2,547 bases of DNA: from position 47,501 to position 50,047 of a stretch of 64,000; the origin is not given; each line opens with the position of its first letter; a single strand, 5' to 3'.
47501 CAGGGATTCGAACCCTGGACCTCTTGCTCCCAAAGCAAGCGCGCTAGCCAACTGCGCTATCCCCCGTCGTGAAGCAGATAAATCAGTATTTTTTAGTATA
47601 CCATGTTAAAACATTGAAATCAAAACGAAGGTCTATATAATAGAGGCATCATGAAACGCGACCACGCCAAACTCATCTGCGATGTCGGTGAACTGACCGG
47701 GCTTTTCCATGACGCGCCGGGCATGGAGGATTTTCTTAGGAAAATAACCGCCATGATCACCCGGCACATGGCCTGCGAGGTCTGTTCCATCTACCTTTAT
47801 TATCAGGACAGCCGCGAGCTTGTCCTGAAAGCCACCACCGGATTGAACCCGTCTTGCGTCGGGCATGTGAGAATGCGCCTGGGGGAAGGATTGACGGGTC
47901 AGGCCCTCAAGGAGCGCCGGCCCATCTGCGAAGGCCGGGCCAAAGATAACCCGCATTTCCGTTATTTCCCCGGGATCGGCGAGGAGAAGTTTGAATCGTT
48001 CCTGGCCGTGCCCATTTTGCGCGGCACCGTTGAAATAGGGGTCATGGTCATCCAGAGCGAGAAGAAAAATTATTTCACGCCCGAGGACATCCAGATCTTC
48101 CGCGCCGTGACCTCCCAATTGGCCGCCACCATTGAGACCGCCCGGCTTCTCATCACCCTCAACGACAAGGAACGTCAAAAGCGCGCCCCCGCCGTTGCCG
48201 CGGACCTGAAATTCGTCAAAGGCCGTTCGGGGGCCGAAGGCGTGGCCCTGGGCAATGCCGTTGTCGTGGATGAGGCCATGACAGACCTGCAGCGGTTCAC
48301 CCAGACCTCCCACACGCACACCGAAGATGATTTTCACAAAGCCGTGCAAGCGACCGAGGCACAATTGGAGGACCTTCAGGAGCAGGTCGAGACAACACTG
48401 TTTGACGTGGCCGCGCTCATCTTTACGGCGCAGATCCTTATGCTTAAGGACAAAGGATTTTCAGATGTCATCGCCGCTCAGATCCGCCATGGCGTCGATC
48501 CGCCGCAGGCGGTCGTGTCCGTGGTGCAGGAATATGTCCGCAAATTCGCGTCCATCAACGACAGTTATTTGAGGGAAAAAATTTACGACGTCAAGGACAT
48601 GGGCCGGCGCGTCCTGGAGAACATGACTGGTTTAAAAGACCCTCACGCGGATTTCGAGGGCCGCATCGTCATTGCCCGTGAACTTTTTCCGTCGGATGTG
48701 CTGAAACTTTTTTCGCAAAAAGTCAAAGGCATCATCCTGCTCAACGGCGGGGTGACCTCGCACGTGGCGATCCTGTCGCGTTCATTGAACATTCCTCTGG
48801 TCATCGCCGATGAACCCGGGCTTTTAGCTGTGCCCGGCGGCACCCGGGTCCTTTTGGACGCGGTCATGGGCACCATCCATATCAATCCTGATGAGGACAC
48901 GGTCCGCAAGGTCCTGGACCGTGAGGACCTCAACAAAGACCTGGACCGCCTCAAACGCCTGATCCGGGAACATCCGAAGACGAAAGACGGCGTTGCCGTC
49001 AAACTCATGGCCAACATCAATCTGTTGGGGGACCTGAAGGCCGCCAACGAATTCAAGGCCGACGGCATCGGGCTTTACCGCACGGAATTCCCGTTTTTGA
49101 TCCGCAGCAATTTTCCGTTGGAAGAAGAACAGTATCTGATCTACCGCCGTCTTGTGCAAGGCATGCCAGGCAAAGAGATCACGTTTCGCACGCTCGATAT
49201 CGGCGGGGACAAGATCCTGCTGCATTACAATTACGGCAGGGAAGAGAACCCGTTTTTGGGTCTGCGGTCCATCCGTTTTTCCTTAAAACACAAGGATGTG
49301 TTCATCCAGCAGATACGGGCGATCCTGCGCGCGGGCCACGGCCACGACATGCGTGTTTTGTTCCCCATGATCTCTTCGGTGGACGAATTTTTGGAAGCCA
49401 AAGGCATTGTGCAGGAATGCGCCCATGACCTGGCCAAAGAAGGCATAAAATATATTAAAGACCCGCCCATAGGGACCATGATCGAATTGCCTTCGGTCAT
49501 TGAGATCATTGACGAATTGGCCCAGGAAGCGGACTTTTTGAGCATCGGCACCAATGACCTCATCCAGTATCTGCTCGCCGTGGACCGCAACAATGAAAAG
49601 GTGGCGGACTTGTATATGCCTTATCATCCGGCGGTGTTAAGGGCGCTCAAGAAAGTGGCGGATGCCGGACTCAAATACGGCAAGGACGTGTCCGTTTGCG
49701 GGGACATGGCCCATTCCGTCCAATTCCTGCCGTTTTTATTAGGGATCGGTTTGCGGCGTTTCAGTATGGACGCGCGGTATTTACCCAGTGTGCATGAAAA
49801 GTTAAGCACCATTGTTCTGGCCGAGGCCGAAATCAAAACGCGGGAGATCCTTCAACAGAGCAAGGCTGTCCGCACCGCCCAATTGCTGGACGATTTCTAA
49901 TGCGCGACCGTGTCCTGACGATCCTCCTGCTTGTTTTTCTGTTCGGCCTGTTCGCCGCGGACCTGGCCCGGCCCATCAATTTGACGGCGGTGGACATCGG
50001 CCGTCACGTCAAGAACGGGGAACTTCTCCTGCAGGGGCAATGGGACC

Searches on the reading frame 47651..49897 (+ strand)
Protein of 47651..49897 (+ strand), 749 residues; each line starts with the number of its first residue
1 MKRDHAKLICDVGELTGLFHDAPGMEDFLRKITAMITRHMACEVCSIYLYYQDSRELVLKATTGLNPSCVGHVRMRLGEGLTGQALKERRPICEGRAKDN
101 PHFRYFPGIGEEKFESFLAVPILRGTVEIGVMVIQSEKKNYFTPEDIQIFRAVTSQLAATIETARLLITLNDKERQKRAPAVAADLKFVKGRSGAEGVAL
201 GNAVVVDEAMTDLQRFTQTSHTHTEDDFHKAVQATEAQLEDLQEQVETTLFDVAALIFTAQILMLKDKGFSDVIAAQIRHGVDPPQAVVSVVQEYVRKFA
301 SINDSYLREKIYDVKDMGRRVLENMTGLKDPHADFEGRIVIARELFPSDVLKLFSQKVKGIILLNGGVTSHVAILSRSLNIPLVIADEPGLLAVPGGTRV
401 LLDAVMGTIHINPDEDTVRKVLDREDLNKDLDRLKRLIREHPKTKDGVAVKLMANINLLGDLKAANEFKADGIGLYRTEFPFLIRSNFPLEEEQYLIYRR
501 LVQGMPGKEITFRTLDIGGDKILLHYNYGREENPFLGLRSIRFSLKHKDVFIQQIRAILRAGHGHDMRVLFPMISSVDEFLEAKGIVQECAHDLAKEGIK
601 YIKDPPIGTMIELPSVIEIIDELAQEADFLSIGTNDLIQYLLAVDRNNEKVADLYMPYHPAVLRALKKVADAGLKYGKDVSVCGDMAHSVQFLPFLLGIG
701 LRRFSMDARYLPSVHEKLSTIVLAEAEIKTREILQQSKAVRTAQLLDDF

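Call 90: search_protein_families(library=pfam, proteins=[window:47651-49897:+], max_evalue=0.0001)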
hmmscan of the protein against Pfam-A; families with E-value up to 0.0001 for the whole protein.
window:47651-49897:+ (749 aa): 6 families
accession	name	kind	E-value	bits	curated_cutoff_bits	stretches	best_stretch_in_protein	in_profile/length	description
PF02896.24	PEP-utilizers_C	-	1.2e-95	320.5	22.8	1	439-719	9-289/293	PEP-utilising enzyme, PEP-binding domain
PF05524.18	PEP-utilisers_N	-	7e-21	75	24.4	1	190-309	1-120/121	PEP-utilising enzyme, N-terminal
PF13185.12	GAF_2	-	5.5e-17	62.7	28.6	1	25-162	4-136/136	GAF domain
PF01590.32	GAF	-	3.9e-15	57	22.4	1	25-161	2-133/133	GAF domain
PF00391.29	PEP-utilizers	-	2.1e-14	53.3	23.1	1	336-405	3-70/72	PEP-utilising enzyme, mobile domain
PF13492.12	GAF_3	-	1.4e-09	38.9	27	1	26-162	3-128/129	GAF domain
